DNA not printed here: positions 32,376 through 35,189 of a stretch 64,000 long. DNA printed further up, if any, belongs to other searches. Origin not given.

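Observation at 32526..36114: Unrecognised two-gene module: sacsin/MORC-like GHKL ATPase + AlbA_2(Schlafen)-HEPN protein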

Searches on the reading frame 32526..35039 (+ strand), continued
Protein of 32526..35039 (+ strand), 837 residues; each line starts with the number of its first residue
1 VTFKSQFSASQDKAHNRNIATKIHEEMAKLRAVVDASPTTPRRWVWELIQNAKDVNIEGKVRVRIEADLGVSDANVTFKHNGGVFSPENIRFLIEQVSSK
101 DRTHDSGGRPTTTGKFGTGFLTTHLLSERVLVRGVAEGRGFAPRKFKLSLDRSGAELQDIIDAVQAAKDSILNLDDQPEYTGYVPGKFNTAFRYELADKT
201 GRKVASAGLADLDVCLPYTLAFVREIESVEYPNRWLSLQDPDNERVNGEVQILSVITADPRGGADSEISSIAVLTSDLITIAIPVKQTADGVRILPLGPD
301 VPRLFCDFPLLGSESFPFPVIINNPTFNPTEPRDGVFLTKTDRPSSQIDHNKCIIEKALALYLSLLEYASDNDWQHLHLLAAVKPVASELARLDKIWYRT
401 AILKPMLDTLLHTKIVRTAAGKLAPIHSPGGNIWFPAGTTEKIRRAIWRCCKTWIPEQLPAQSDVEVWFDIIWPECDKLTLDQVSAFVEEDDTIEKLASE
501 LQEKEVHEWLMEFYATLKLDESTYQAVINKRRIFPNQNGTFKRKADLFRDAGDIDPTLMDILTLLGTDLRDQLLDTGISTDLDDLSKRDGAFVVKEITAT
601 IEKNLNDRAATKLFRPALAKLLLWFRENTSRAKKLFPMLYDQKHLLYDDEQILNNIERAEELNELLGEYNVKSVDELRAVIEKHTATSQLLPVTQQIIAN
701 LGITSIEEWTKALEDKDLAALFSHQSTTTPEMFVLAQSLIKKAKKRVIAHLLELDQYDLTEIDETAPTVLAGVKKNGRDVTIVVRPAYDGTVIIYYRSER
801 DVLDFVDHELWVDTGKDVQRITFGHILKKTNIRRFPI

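Call 50: find_encoding_contigs(protein=P0358, flank=5000, max_places=3)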
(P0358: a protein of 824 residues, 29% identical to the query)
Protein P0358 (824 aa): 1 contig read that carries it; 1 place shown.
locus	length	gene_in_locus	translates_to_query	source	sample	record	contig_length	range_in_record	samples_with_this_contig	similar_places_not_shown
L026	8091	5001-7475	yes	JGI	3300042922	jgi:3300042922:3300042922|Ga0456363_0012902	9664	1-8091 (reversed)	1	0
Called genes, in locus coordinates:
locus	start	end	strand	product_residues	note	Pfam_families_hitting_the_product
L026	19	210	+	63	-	-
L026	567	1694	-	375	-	PF14657:Arm-DNA-bind_4 (faint), PF14659:Phage_int_SAM_3, PF00589:Phage_integrase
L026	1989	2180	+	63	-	-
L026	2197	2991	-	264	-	PF03848:TehB, PF13489:Methyltransf_23, PF13649:Methyltransf_25, PF13847:Methyltransf_31, PF08241:Methyltransf_11, PF08242:Methyltransf_12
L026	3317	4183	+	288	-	PF20016:ThsA_Macro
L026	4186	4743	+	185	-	PF08937:ThsB_TIR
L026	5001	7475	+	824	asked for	PF13589:HATPase_c_3 (weak)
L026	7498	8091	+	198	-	?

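Call 53: find_related_loci(query=A4, collection=metagenome_contigs, flank=6000)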
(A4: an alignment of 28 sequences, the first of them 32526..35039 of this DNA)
Query A4 (837 aa) in metagenome_contigs; peptide patterns used: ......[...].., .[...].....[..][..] (x = any residue, [..] = any of these).
600 stretches matched a pattern (row limit reached: there are more); 534 encode a relative of the query (tblastn E <= 1e-3); the best 80 are kept; 80 distinct loci.
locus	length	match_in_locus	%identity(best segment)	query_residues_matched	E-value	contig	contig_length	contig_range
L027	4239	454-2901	85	1-837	0e+0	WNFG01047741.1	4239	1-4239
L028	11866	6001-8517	79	1-837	0e+0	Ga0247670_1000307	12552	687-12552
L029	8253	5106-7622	74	1-837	0e+0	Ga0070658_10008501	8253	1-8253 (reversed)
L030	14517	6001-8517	75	1-837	0e+0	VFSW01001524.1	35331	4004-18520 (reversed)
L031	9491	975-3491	73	1-837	0e+0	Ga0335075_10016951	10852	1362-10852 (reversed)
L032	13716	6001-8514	70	1-837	0e+0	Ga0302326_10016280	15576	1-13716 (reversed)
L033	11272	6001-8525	85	1-837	0e+0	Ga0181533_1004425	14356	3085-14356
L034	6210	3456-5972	66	1-837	0e+0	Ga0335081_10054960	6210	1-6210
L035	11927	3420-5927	62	1-837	0e+0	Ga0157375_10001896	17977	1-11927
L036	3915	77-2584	62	1-837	0e+0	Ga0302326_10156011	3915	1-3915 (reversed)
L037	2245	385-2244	76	1-618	0e+0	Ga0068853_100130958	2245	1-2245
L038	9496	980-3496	56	1-837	0e+0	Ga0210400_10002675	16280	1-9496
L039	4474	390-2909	56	1-837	0e+0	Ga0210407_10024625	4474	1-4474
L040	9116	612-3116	58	2-837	0e+0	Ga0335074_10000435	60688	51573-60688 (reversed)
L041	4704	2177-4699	56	1-837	0e+0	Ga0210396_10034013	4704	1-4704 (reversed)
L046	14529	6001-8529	46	1-837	0e+0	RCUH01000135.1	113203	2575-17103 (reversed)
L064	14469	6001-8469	33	16-827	3e-131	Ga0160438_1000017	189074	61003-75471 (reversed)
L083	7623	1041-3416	31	20-837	5e-118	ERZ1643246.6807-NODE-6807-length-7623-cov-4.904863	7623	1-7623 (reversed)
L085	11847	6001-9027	39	1-820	4e-117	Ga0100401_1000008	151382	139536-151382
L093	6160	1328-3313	34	1-666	4e-112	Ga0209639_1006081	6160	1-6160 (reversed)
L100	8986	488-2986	31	19-837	2e-103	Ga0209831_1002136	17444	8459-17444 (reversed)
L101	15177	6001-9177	35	1-793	7e-102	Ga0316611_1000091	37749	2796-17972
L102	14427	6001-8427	31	42-837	6e-101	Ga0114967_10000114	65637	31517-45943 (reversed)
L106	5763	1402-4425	34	11-837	1e-96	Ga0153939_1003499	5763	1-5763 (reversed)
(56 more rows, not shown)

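Call 64: search_protein_families(library=pfam, proteins=[L046:8501-9757:+, L064:8496-9740:+, L083:3442-4284:+, L100:2977-4137:+, L106:4437-5333:+, L085:9252-11582:+, L101:10295-12985:+, L102:8399-9304:+, L093:3874-4419:+, L025:7617-8063:+], max_evalue=0.1)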
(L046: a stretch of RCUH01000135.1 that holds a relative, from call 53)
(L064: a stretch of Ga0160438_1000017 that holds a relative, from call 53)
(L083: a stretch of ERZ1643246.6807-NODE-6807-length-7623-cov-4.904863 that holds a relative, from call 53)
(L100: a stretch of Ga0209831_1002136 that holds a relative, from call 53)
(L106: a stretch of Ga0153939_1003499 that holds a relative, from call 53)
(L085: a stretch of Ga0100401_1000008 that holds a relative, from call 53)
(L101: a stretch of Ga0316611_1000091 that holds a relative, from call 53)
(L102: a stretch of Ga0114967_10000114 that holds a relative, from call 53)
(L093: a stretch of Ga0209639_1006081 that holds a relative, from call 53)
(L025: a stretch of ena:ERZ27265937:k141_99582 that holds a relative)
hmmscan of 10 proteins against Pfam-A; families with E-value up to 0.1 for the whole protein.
L046:8501-9757:+ (419 aa): 4 families
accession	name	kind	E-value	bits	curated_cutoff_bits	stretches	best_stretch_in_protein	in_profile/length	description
PF13676.11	TIR_2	-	1.5e-18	67.9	28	1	245-353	1-111/122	TIR domain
PF04326.19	SLFN_AlbA_2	-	6.4e-09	36.8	25.3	1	39-121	13-97/118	Schlafen, AlbA_2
PF01582.25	TIR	-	1.3e-05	25.5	21.3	1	254-334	15-97/179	TIR domain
PF10137.14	CAP12-PCTIR_TIR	-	0.029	14.8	24.7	0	244-304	1-62/119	CAP12/Pycsar effector protein, TIR domain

L064:8496-9740:+ (415 aa): 5 families
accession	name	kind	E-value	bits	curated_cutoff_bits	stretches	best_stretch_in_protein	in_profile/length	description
PF13676.11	TIR_2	-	1.3e-19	71.4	28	1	233-341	1-111/122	TIR domain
PF04326.19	SLFN_AlbA_2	-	5.4e-11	43.5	25.3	1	34-124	20-104/118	Schlafen, AlbA_2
PF01582.25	TIR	-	3.8e-07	30.5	21.3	1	244-327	17-102/179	TIR domain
PF13412.12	HTH_24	-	0.021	14.8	21.9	0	148-161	7-20/48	Winged helix-turn-helix DNA-binding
PF13271.11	DUF4062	-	0.029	15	24.7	0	234-293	3-64/82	Domain of unknown function (DUF4062)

L083:3442-4284:+ (281 aa): 2 families
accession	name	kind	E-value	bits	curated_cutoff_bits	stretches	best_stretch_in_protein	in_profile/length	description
PF10137.14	CAP12-PCTIR_TIR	-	5.3e-40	136.6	24.7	1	138-255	1-118/119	CAP12/Pycsar effector protein, TIR domain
PF04326.19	SLFN_AlbA_2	-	1.1e-09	39.3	25.3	1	29-117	16-103/118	Schlafen, AlbA_2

L100:2977-4137:+ (387 aa): 2 families
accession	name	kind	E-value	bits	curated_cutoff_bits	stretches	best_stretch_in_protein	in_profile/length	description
PF00656.27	Peptidase_C14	-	6.7e-20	72.2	21.4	1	154-368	3-225/233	Caspase domain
PF04326.19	SLFN_AlbA_2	-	2e-11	44.9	25.3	1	18-127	1-114/118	Schlafen, AlbA_2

L106:4437-5333:+ (299 aa): 3 families
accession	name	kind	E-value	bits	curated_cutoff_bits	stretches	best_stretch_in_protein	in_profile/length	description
PF04326.19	SLFN_AlbA_2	-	7.8e-09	36.5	25.3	1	26-111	19-97/118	Schlafen, AlbA_2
PF23750.1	RsgI_M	-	0.006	17.6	25.3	0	9-81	23-99/133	Anti-sigma factor RsgI-like central domain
PF16736.11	sCache_like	-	0.054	14.2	27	0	27-51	91-115/117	Single Cache-like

L085:9252-11582:+ (777 aa): 33 families (the best 25 are shown)
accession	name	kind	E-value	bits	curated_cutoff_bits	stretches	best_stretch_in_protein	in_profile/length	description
PF13638.12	PIN_4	-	2.2e-19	70.5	21.9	1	646-768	1-131/132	PIN domain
PF13086.12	AAA_11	-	2.6e-18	67.2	27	2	208-258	15-74/257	AAA domain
PF13245.12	AAA_19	-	1.8e-12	48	25.1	1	208-355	11-132/134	AAA domain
PF13604.12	AAA_30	-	3.1e-09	37.3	27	1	211-355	21-131/191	AAA domain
PF01443.25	Viral_helicase1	-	1.3e-08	35.4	21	1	479-553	161-228/228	Viral superfamily 1 RNA helicase core domain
PF13087.12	AAA_12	-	1.9e-07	31.3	27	1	387-555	18-194/195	AAA domain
PF04851.21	ResIII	-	2.2e-06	28.1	22.5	1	206-325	21-134/164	Type III restriction enzyme, res subunit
PF09848.15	SLFN-g3_helicase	-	3.4e-06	27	24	1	211-328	4-91/354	Schlafen group 3, DNA/RNA helicase domain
PF05970.20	PIF1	-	1.1e-05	25.5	25.9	1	209-397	23-191/223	PIF1-like helicase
PF05127.21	NAT10_TcmA_helicase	-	3.2e-05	24.3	22.7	1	212-327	1-100/176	RNA cytidine acetyltransferase NAT10/TcmA, helicase domain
PF13191.12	AAA_16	-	4.5e-05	24.4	32.6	1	210-270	26-99/167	AAA ATPase domain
PF00004.35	AAA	-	0.00014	22.7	21.2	1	212-238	2-28/131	ATPase family associated with various cellular activities (AAA)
PF00270.35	DEAD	-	0.00015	21.9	26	1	205-327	11-128/167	DEAD/DEAH box helicase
PF07728.20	AAA_5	-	0.00017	22.1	22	1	211-245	2-34/139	AAA domain (dynein-related subfamily)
PF20030.5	bpMoxR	-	0.00036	20.1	27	1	193-245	16-68/205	MoxR domain in the MoxR-vWA-beta-propeller ternary systems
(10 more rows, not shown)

L101:10295-12985:+ (897 aa): 8 families
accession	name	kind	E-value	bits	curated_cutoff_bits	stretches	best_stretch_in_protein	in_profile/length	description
PF00176.29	SNF2-rel_dom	-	2.3e-19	70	24.9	1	112-305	21-210/290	SNF2-related domain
PF00271.37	Helicase_C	-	1.7e-15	57.6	23.5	1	460-578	5-110/110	Helicase conserved C-terminal domain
PF04851.21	ResIII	-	6.6e-15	55.8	22.5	1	90-257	2-164/164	Type III restriction enzyme, res subunit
PF00270.35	DEAD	-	2.6e-09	37.5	26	1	111-256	17-161/167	DEAD/DEAH box helicase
PF18766.7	SWI2_SNF2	-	0.011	15.9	26.7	1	182-258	92-158/221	SWI2/SNF2 ATPase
PF07704.17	PSK_trans_fac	-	0.015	16.7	28.3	1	367-407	23-65/82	Rv0623-like transcription factor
PF17550.7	PsaF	-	0.039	13.9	25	0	490-518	113-141/162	Family of unknown function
PF07569.16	Hira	-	0.078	13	25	0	365-466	128-218/220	TUP1-like enhancer of split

L102:8399-9304:+ (302 aa): 0 families

L093:3874-4419:+ (182 aa): 0 families

L025:7617-8063:+ (149 aa): 0 families

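Call 77: search_dna_similar(query=window:32526-35036:+, collection=plasmids, mode=protein, max_rows=25, max_evalue=1e-8)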
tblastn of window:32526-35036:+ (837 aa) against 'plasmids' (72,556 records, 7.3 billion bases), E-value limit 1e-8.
Records with a match: 6; places in all: 6; records where one place covers at least 80% of the query: 5.
Best place of each record, by identity: <60% 6.
By first word of the organism name: Bacillus 3; Calothrix 1; Dolichospermum 1; Chondrinema 1.
By predicted mobility (MOB-suite, as given by PLSDB): non-mobilizable 4; mobilizable 1; conjugative 1.
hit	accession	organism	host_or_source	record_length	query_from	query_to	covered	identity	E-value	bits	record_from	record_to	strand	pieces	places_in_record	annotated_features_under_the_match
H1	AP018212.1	Calothrix brevissima NIES-22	-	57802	7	837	99%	32.8%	3e-64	421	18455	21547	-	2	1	hypothetical protein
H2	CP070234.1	Dolichospermum sp. DET69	freshwater metagenome,metagenomic ...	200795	5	837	100%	31.6%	2e-63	411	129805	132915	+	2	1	hypothetical protein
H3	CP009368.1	Bacillus cereus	-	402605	20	837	98%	25.0%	1e-52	207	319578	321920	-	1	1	histidine kinase-, DNA gyrase B-, and HSP90-like ATPase family protein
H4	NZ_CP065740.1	Bacillus tropicus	-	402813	20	837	98%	25.0%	1e-52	207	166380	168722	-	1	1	ATP-binding protein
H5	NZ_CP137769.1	Bacillus cereus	Passiflora edulis Sims,Pure ...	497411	42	837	80%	27.9%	1e-22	209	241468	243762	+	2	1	ATP-binding protein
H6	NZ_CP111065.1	Chondrinema litorale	Seaweed,red alga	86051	30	423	47%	31.2%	6e-35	152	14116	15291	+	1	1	hypothetical protein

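Call 79: get_annotated_region(hit=H3, flank=5000)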
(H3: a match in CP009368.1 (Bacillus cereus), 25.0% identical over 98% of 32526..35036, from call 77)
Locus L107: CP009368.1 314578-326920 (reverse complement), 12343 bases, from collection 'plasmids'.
description: Bacillus cereus strain FM1 plasmid, complete sequence
organism: Bacillus cereus (NCBI taxid 1396)
taxonomy: Bacteria; Bacillota; Bacilli; Bacillales; Bacillaceae; Bacillus; Bacillus cereus
host: -; source: -; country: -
typing (MOB-suite, as given by PLSDB): non-mobilizable; replicon rep_cluster_164
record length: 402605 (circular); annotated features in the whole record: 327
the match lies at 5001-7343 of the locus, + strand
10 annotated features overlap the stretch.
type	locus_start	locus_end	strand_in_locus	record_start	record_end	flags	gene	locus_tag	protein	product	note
CDS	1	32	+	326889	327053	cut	-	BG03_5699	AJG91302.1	hypothetical protein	-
CDS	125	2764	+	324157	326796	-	-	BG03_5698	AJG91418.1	KAP family P-loop domain protein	-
CDS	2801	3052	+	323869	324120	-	-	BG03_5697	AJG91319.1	putative prophage LambdaBa01, positive control factor Xpf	-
CDS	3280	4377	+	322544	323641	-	-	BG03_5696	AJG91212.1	hypothetical protein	-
CDS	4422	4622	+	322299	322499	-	-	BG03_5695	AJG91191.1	hypothetical protein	-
CDS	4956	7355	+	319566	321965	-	-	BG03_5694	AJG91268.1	histidine kinase-, DNA gyrase B-, and HSP90-like ATPase family protein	-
CDS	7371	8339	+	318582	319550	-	-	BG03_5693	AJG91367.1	divergent AAA domain protein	-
CDS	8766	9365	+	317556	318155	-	-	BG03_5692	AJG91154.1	hypothetical protein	-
CDS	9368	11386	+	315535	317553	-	-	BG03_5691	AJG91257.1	hypothetical protein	-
CDS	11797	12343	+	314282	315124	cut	-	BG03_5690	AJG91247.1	hypothetical protein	-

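Call 80: get_annotated_region(hit=H1, flank=5000)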
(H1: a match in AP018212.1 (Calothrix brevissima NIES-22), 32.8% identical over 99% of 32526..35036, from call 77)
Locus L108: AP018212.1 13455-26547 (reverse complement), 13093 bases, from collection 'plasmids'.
description: Calothrix brevissima NIES-22 plasmid plasmid5 DNA, complete genome
organism: Calothrix brevissima NIES-22 (NCBI taxid 1973478)
taxonomy: Bacteria; Cyanobacteriota; Cyanophyceae; Nostocales; Calotrichaceae; Calothrix; Calothrix brevissima; Calothrix brevissima NIES-22
host: -; source: -; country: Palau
typing (MOB-suite, as given by PLSDB): mobilizable; replicon rep_cluster_1622; relaxase MOBP
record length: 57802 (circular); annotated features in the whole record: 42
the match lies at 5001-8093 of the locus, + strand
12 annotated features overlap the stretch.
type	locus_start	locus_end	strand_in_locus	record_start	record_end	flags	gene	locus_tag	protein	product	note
CDS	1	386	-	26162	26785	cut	-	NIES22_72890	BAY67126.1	hypothetical protein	-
CDS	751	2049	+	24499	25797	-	-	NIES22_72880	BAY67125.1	TIR protein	-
CDS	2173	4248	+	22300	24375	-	-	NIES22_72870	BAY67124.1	TPR repeat-containing protein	-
CDS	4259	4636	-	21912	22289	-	-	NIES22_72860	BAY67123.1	hypothetical protein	-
CDS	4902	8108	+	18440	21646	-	-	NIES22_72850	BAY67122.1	hypothetical protein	-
CDS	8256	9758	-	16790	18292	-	-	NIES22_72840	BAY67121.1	hypothetical protein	-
CDS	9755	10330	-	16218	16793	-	-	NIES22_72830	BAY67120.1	hypothetical protein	-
CDS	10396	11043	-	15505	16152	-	-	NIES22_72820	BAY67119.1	hypothetical protein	-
CDS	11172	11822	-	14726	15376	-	-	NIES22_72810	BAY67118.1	hypothetical protein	-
CDS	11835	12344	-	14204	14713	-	-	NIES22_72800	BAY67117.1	hypothetical protein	-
CDS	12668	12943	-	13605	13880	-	-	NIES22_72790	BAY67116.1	hypothetical protein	-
CDS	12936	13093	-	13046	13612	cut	-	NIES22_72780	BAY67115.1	hypothetical protein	-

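Call 81: search_protein_families(library=pfam, proteins=[L107:4956-7352:+, L107:7371-8336:+, L108:4902-8105:+, L107:8766-9362:+, L107:9368-11383:+], max_evalue=0.1)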
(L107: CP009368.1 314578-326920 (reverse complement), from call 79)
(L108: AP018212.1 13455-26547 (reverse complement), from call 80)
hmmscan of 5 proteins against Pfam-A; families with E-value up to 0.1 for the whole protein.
L107:4956-7352:+ (799 aa): 2 families
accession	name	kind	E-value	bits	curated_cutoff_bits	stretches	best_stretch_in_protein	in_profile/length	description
PF02518.31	HATPase_c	-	4.8e-05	24.2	26.4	1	40-140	8-108/111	Histidine kinase-, DNA gyrase B-, and HSP90-like ATPase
PF12452.13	DUF3685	-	0.0079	16.4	25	1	296-351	16-71/192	Protein of unknown function (DUF3685)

L107:7371-8336:+ (322 aa): 4 families
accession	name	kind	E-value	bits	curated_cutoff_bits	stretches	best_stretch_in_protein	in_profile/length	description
PF13676.11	TIR_2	-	2.7e-13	50.9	28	1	129-235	1-108/122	TIR domain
PF04326.19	SLFN_AlbA_2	-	5.9e-09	36.9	25.3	1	8-106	7-97/118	Schlafen, AlbA_2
PF01582.25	TIR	-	0.00026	21.3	21.3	1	130-280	5-159/179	TIR domain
PF02310.24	B12-binding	-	0.035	14.4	32.1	1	158-209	34-78/121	B12 binding domain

L108:4902-8105:+ (1068 aa): 0 families

L107:8766-9362:+ (199 aa): 0 families

L107:9368-11383:+ (672 aa): 0 families
